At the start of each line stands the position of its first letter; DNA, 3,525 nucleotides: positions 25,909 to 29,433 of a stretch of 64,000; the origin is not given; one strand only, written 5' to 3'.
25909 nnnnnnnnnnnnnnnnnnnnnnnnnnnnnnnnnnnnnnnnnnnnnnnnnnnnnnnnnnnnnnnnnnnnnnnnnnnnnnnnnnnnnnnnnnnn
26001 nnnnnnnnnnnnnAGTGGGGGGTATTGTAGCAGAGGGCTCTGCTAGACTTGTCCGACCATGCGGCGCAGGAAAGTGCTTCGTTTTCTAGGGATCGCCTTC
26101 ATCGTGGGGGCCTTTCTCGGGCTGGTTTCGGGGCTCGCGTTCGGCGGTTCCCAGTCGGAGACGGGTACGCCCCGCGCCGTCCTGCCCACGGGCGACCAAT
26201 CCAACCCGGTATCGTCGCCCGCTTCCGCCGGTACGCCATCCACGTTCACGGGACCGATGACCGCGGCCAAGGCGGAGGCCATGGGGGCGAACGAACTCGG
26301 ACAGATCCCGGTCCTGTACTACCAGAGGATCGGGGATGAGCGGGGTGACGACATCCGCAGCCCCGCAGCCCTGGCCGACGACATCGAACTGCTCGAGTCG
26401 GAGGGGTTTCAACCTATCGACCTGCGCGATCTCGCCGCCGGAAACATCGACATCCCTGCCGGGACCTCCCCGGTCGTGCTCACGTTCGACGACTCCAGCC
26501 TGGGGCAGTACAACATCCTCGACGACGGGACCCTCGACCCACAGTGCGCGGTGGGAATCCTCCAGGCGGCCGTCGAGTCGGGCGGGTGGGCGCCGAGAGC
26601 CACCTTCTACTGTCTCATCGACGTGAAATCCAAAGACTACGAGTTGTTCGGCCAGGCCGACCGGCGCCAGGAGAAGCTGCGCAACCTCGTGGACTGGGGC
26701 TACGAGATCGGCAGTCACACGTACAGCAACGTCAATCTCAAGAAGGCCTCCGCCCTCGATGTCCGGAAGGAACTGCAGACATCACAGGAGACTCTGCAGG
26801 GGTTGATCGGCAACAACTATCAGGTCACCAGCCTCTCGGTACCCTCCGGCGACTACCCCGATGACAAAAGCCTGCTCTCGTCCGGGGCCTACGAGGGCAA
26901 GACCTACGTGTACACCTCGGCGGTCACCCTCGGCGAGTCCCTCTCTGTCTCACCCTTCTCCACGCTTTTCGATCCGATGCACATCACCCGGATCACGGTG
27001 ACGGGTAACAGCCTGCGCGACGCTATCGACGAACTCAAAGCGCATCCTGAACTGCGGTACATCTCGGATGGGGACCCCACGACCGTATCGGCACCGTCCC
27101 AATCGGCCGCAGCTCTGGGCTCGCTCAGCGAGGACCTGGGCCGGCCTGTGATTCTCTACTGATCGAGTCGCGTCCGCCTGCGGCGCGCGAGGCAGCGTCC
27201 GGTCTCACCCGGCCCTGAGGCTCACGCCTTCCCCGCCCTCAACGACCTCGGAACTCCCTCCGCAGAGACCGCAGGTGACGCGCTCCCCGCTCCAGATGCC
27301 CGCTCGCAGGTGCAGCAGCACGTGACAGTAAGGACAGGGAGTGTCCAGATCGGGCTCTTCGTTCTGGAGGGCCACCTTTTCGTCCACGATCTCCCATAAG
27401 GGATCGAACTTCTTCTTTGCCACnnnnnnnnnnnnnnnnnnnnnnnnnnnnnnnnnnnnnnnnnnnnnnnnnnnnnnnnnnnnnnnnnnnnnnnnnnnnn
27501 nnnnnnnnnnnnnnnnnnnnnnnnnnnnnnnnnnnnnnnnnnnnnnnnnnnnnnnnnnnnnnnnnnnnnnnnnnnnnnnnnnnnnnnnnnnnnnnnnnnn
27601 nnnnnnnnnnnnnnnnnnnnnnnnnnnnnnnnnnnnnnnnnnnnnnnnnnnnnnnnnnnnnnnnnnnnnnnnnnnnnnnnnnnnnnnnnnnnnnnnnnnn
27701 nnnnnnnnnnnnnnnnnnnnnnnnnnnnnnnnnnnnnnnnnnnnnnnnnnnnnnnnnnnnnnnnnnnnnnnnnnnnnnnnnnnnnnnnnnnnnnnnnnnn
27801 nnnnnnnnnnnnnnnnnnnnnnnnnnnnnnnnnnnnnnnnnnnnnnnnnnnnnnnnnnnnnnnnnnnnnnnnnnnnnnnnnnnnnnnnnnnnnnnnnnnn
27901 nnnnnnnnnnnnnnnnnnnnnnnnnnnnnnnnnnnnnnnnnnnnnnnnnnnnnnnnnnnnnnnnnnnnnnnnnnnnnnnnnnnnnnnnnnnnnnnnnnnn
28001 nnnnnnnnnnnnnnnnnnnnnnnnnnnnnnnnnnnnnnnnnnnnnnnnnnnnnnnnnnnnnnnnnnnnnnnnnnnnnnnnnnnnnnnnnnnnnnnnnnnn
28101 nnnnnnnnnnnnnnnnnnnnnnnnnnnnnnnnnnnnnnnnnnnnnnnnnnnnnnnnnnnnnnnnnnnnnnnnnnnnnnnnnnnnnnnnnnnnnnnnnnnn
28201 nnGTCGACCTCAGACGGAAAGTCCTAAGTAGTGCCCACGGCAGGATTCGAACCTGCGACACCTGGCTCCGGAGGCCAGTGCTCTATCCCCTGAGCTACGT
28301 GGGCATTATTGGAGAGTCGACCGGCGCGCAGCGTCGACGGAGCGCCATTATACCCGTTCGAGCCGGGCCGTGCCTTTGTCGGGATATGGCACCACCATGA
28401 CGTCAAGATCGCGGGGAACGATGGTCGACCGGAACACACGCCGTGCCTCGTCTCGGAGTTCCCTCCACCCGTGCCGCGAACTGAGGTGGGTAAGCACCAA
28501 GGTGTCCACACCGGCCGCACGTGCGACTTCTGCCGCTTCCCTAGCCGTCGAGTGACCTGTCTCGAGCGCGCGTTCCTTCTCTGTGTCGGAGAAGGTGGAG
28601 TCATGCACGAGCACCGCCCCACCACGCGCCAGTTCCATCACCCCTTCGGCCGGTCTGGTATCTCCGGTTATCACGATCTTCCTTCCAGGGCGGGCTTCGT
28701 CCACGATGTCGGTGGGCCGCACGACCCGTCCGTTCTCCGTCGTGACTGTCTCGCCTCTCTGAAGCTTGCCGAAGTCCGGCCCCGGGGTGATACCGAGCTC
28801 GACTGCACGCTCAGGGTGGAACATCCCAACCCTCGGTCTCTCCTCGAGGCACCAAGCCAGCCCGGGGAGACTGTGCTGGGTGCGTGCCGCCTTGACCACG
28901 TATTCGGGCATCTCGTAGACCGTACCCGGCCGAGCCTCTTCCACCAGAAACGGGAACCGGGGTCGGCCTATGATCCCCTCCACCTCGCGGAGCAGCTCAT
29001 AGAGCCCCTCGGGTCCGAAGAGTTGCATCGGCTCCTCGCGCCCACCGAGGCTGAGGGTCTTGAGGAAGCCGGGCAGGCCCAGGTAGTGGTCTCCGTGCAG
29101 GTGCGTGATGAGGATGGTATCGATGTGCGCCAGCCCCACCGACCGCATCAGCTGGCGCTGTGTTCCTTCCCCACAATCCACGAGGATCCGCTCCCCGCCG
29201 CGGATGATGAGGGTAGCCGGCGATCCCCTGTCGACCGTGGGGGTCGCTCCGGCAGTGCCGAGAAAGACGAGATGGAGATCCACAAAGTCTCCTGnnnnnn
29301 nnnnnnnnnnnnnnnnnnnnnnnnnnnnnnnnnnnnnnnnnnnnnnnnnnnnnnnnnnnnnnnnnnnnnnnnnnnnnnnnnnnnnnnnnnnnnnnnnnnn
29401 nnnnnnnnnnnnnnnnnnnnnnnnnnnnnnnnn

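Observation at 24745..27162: Divergent pair of extracytoplasmic GH-like TIM barrel and CE4 deacetylase: a split PgaB/PelA-type exopolysaccharide-processing module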

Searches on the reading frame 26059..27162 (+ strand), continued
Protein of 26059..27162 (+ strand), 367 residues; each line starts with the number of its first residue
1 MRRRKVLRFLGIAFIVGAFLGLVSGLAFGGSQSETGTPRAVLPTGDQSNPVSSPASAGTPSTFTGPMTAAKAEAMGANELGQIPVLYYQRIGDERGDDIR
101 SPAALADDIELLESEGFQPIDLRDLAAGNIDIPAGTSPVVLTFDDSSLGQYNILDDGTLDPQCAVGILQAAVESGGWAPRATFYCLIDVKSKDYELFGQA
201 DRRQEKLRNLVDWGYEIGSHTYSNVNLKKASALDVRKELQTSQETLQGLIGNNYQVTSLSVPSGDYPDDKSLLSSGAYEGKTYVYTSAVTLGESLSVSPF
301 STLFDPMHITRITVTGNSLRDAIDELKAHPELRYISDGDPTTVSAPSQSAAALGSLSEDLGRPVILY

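Call 38: search_solved_structures(query=A2, max_evalue=1, show_alignments=5)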
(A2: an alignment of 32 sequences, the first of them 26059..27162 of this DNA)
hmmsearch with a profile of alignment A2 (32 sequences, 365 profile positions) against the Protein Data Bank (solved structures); distinct sequences matched with E-value up to 1: 21.
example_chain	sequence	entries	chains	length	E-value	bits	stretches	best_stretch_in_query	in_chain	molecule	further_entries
6dq3_A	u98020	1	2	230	5.3e-09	38.8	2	80-151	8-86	Polysaccharide deacetylase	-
4hd5_A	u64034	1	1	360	2.2e-07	33.5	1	80-257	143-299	Polysaccharide deacetylase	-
4v33_A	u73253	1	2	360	4.2e-07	32.6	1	80-250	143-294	POLYSACCHARIDE DEACETYLASE-LIKE PROTEIN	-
6go1_A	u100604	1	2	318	0.00019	23.8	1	80-266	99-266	Polysaccharide deacetylase-like protein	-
7y51_A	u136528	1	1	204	0.00032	23.1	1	196-249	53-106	Predicted xylanase/chitin deacetylase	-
7fbw_A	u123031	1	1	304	0.00082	21.7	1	196-248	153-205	Predicted xylanase/chitin deacetylase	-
2c71_A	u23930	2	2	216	0.028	16.7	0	198-250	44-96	GLYCOSIDE HYDROLASE, FAMILY 11:CLOSTRIDIUM CELLULOSOME ENZYME, DOCKERIN TYPE I:POLYSACCHAR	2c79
5lfz_A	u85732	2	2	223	0.038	16.3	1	202-249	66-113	ArCE4A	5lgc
7ax7_A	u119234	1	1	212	0.038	16.3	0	205-251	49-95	Endo-1,4-beta-xylanase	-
5o6y_A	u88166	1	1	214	0.044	16.1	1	203-264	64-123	Peptidoglycan N-acetylglucosamine deacetylase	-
3vus_A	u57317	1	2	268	0.056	15.7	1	86-149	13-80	Poly-beta-1,6-N-acetyl-D-glucosamine N-deacetylase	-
6hpa_A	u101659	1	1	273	0.12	14.6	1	206-268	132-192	Putative polysaccharide deacetylase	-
5o6y_B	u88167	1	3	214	0.12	14.6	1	203-249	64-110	Peptidoglycan N-acetylglucosamine deacetylase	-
7bkf_A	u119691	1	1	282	0.13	14.6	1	206-268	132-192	Putative polysaccharide deacetylase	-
7bly_A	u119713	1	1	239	0.14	14.4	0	205-250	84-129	Aspergillus niger contig An12c0130, genomic contig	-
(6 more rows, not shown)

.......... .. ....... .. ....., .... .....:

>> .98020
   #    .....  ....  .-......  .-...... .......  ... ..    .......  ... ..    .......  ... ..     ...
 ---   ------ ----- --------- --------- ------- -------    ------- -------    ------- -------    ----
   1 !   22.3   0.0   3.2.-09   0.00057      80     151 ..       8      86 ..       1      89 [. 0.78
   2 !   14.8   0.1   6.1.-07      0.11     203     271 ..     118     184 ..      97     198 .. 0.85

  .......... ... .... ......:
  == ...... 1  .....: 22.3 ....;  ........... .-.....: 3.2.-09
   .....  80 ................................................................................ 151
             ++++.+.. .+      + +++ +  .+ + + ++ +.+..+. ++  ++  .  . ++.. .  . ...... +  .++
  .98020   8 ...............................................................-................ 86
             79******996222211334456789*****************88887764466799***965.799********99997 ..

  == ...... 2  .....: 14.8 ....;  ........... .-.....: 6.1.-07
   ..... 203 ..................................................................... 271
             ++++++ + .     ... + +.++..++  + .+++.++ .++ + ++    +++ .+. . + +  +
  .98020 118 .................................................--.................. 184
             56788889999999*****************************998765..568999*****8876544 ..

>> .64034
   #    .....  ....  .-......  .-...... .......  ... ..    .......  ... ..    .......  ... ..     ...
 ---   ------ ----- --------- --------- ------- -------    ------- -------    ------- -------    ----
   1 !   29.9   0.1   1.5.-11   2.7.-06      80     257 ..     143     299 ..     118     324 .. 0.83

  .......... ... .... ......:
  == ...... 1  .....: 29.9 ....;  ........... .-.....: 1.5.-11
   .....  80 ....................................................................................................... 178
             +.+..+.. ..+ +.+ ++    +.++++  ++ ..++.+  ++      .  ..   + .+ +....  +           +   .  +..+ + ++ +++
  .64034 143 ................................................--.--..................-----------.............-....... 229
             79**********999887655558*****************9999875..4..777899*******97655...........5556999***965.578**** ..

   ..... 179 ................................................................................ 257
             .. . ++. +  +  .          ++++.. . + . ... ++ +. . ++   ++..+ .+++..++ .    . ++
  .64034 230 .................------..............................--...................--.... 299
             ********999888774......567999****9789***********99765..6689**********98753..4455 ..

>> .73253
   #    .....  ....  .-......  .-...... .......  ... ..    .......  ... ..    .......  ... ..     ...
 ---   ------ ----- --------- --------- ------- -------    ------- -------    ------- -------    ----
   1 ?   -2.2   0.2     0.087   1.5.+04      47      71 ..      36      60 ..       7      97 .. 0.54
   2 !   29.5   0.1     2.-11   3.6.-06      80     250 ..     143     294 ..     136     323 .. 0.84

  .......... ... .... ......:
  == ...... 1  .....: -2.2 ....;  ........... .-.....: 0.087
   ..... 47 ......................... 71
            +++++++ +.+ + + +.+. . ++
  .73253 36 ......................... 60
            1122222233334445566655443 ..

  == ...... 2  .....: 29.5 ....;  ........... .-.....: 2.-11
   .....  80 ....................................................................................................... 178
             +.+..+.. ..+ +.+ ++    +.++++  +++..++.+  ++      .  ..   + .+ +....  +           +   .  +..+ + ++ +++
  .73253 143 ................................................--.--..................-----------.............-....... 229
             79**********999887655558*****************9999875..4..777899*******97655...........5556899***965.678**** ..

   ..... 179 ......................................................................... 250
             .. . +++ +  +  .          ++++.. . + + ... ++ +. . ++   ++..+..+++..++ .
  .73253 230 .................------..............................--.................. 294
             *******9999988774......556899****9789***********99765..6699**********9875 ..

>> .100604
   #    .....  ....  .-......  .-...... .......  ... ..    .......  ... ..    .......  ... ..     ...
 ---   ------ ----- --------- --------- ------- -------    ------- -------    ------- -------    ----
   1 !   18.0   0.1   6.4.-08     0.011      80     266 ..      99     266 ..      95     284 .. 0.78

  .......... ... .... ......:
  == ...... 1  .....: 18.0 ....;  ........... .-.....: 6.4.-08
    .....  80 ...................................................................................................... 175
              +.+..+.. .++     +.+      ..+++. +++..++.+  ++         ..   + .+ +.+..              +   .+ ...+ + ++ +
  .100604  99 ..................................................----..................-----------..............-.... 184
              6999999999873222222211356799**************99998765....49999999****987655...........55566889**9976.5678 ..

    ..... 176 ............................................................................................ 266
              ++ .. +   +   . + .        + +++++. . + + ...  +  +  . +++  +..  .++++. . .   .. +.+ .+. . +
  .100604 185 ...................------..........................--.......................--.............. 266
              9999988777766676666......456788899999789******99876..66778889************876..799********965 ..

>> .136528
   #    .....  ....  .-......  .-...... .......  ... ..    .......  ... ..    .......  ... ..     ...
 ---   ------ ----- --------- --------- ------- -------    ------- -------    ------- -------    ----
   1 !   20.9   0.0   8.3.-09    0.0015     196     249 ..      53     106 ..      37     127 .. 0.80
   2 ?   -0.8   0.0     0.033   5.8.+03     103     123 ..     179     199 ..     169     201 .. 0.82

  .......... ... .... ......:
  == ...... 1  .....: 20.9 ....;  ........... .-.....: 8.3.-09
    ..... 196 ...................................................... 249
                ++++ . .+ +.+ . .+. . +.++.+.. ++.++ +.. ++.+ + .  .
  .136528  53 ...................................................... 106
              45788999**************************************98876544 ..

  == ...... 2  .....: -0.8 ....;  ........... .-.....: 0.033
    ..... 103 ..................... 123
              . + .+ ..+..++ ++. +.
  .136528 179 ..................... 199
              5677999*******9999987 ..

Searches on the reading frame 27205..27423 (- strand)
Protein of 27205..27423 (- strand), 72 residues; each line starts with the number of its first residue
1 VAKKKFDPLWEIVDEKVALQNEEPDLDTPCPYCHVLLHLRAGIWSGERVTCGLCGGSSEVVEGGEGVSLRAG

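Call 12: search_protein_families(library=pfam, proteins=[window:27205-27423:-], max_evalue=0.01)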
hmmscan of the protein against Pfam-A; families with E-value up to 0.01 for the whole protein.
window:27205-27423:- (72 aa): 1 family
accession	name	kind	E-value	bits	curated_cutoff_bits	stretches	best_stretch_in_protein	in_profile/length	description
PF21344.3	Zn_ribbon_LysW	-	0.00058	19.9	27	1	30-65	3-37/46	Alpha-aminoadipate carrier protein LysW-like, globular domain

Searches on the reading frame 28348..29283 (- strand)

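Call 12: search_protein_families(library=pfam, proteins=[window:28348-29283:-], max_evalue=0.01)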
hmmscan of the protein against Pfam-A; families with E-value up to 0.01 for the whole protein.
window:28348-29283:- (311 aa): 4 families
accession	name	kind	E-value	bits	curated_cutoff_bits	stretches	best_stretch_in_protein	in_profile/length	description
PF12706.13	Lactamase_B_2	-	1.4e-19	70.9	27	2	32-140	2-115/200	Beta-lactamase superfamily domain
PF00753.33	Lactamase_B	-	3.6e-18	66.6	22.7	1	19-232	4-162/196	Metallo-beta-lactamase superfamily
PF23023.1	Anti-Pycsar_Apyc1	-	3e-05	24.1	50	1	23-74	22-74/250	Anti-Pycsar protein Apyc1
PF13691.12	Lactamase_B_4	-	0.0026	17.8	27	1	14-69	5-63/63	tRNase Z endonuclease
